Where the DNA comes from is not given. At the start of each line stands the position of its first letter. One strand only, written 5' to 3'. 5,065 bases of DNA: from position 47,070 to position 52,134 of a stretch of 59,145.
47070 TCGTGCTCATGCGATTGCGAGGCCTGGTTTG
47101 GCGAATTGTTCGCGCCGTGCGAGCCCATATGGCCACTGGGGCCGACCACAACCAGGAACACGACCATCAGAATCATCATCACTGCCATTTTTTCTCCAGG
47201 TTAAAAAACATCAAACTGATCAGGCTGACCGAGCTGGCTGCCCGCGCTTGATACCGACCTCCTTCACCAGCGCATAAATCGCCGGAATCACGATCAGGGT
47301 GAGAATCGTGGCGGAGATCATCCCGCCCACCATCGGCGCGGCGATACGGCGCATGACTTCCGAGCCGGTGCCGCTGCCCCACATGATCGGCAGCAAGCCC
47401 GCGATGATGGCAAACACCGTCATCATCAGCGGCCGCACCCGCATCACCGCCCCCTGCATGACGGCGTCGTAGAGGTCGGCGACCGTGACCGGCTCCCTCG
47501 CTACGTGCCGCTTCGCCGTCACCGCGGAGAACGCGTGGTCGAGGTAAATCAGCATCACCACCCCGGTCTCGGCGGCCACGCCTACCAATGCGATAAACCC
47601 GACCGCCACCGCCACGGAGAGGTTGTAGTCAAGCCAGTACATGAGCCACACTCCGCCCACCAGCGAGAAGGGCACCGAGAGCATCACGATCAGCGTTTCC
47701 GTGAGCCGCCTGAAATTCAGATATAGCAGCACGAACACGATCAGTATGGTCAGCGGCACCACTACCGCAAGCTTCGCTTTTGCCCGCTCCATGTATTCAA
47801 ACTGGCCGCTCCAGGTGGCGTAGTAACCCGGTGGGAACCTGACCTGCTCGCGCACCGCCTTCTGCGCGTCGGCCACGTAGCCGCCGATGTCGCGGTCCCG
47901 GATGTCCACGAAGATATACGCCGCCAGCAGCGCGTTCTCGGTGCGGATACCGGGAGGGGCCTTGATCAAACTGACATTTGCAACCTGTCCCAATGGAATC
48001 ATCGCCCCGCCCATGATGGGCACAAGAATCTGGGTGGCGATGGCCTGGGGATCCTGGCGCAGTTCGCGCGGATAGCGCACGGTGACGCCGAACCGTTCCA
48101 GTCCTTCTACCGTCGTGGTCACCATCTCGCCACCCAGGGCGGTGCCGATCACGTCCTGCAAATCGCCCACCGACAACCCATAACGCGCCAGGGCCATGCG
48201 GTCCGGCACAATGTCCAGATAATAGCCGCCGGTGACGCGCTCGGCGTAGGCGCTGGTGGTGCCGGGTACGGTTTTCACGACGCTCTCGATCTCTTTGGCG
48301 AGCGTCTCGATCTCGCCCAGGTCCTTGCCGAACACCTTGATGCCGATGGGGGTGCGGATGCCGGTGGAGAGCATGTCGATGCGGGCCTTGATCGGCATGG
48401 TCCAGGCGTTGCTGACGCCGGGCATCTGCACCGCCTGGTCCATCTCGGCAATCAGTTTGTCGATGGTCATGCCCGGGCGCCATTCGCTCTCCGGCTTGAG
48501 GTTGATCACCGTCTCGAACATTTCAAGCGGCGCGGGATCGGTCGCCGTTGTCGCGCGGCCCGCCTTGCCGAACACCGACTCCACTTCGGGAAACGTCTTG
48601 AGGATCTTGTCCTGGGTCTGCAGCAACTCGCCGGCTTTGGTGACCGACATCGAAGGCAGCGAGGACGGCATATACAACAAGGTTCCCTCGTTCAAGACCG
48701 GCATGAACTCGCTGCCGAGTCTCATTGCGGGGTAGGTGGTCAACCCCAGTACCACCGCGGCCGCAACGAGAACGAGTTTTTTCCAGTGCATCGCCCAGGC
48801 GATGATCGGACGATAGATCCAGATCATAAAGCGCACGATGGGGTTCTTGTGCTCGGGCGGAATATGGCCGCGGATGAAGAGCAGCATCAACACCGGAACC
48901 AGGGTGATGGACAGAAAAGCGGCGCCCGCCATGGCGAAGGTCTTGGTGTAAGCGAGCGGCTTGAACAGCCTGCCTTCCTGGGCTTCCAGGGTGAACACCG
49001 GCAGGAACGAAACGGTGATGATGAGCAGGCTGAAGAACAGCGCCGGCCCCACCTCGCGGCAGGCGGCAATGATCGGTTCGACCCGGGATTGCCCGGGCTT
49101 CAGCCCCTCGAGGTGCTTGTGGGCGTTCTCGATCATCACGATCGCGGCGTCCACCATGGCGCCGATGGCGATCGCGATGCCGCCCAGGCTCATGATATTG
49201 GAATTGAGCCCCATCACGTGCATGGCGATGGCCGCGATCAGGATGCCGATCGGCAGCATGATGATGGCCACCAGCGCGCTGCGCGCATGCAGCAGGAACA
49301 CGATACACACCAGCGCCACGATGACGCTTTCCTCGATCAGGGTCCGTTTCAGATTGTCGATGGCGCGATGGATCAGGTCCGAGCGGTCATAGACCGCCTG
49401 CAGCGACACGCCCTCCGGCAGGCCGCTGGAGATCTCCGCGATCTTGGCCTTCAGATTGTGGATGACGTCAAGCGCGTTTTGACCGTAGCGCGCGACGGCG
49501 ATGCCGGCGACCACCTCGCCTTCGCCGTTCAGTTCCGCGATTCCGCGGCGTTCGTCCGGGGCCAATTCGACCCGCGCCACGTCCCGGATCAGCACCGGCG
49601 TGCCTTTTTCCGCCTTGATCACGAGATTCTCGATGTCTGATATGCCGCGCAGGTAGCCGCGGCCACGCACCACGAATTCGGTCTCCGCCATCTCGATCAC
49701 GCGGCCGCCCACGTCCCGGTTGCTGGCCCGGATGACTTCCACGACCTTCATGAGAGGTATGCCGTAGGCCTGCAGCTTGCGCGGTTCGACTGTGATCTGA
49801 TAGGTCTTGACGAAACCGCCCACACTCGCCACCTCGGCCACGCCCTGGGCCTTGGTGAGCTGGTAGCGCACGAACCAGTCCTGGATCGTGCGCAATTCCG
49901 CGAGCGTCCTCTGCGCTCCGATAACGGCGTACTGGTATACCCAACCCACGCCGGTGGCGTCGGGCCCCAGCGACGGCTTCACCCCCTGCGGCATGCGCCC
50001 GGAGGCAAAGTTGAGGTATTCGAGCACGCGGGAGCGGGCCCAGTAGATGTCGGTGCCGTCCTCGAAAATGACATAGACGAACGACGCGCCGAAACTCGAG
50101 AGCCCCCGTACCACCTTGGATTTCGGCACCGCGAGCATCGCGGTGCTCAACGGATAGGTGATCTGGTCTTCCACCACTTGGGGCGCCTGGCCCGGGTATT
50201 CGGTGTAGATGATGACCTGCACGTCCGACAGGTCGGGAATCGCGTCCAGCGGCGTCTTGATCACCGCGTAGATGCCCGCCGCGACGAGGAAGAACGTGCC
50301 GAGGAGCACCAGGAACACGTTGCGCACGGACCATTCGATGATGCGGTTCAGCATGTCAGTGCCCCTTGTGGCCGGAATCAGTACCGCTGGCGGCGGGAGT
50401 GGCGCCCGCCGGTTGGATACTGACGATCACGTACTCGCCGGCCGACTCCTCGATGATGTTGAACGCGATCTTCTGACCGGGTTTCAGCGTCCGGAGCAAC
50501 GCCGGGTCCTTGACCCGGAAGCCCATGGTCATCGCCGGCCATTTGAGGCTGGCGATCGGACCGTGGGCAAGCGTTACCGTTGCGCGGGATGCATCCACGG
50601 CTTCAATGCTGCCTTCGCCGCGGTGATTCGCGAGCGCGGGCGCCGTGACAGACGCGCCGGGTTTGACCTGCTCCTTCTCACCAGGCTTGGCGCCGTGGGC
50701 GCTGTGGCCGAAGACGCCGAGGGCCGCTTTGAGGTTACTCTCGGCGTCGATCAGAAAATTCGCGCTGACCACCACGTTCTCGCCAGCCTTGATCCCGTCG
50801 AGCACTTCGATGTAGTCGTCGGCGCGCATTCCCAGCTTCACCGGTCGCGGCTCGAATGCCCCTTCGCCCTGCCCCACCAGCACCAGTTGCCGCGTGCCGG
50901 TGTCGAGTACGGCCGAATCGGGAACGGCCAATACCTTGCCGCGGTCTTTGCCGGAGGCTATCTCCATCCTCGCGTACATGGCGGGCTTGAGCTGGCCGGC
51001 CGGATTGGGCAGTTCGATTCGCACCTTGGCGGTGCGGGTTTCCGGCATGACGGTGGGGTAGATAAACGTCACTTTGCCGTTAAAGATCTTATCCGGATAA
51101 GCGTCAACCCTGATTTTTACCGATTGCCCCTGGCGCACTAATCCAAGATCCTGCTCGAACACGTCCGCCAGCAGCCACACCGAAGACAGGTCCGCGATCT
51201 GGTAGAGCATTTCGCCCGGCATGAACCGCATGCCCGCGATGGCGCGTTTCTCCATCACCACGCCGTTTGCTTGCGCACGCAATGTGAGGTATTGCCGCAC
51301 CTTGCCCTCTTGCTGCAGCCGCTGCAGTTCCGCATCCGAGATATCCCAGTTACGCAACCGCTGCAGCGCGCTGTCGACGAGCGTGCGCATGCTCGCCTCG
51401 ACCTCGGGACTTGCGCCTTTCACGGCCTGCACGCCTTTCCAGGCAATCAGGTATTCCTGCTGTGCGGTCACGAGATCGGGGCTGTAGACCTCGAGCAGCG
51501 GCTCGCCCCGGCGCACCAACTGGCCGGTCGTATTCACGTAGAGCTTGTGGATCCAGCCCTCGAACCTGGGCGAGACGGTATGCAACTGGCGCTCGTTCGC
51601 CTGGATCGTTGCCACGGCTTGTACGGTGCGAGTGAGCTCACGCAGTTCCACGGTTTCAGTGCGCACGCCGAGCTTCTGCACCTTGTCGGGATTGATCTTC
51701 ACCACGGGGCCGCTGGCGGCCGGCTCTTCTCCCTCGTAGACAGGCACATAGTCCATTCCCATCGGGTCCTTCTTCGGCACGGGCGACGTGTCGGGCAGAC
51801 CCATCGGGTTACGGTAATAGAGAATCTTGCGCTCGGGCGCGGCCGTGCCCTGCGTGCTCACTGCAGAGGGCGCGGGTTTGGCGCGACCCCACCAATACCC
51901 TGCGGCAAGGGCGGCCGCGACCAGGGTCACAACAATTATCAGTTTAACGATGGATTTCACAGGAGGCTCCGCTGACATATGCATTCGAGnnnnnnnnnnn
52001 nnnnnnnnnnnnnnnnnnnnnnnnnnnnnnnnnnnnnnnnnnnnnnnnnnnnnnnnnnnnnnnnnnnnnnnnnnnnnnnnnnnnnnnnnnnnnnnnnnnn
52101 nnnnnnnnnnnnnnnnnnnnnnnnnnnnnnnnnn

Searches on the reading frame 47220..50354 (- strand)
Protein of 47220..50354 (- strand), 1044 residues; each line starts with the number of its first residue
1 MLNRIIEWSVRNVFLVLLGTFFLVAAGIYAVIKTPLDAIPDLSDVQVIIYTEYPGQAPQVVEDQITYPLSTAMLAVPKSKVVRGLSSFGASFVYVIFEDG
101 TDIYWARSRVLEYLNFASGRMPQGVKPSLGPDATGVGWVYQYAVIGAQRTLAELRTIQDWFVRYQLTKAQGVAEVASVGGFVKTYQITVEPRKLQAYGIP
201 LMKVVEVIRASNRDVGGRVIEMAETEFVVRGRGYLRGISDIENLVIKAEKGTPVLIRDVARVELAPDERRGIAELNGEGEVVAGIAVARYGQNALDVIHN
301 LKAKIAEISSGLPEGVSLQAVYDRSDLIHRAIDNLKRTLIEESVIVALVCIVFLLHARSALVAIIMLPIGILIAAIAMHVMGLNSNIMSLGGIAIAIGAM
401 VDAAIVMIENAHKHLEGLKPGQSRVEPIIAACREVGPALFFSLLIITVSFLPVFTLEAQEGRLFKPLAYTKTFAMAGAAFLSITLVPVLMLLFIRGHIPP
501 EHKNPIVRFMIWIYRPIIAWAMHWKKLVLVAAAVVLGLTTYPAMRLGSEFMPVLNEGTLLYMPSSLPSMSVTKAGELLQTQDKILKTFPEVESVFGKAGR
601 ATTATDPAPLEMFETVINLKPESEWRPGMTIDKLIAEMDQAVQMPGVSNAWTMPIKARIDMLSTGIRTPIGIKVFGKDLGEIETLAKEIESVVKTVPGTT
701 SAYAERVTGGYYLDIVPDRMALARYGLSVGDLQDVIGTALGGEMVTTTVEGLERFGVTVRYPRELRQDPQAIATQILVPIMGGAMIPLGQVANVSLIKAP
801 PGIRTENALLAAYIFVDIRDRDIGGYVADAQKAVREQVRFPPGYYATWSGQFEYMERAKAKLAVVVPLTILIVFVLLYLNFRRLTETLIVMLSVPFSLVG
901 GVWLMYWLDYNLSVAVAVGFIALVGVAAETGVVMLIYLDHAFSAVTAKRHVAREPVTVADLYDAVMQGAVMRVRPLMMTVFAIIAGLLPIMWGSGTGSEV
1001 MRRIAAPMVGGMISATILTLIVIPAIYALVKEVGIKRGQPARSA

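Call 16: search_protein_families(library=pfam, proteins=[window:47220-50354:-], max_evalue=0.001)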
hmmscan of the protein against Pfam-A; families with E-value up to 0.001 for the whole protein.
window:47220-50354:- (1044 aa): 2 families
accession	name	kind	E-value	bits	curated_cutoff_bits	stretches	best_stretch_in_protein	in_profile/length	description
PF00873.25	ACR_tran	-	6.1e-232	772.8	28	1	6-1031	2-1021/1021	AcrB/AcrD/AcrF family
PF03176.21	MMPL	-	2.1e-06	27.4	20.5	1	340-503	147-313/333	MMPL family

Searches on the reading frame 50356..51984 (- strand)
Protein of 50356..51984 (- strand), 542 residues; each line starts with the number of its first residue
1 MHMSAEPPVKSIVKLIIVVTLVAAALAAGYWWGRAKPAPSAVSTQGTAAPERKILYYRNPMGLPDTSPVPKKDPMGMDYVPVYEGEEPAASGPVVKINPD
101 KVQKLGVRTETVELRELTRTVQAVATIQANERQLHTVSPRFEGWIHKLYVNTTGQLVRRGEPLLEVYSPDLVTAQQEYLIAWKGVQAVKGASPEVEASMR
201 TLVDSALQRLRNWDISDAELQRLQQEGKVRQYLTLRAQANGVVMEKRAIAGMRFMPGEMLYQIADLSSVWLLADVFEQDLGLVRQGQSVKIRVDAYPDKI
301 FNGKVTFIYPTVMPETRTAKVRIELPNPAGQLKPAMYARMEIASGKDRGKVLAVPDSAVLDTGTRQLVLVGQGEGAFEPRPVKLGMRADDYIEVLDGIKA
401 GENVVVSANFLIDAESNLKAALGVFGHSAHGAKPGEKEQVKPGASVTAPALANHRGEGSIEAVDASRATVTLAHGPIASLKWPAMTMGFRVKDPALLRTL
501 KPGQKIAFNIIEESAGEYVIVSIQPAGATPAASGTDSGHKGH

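Call 16: search_protein_families(library=pfam, proteins=[window:50356-51984:-], max_evalue=0.001)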
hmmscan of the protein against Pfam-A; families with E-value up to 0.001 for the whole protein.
window:50356-51984:- (542 aa): 5 families
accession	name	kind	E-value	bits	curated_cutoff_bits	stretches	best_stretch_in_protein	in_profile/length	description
PF16576.10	HlyD_D23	-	1.5e-82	276.5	30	1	117-338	2-214/214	Barrel-sandwich domain of CusB or HlyD membrane-fusion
PF11604.15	CusF_Ec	-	2.2e-27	95.1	27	1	454-525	2-72/72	Copper binding periplasmic protein CusF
PF13437.12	HlyD_3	-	8.7e-22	78.3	22.2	1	234-333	1-104/106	HlyD family secretion protein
PF16572.11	HlyD_D4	-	0.00011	22.4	26.4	1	163-228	1-54/55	Long alpha hairpin domain of cation efflux system protein, CusB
PF00529.27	CusB_dom_1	-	0.00013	22.6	26.5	0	196-405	12-88/89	Cation efflux system protein CusB domain 1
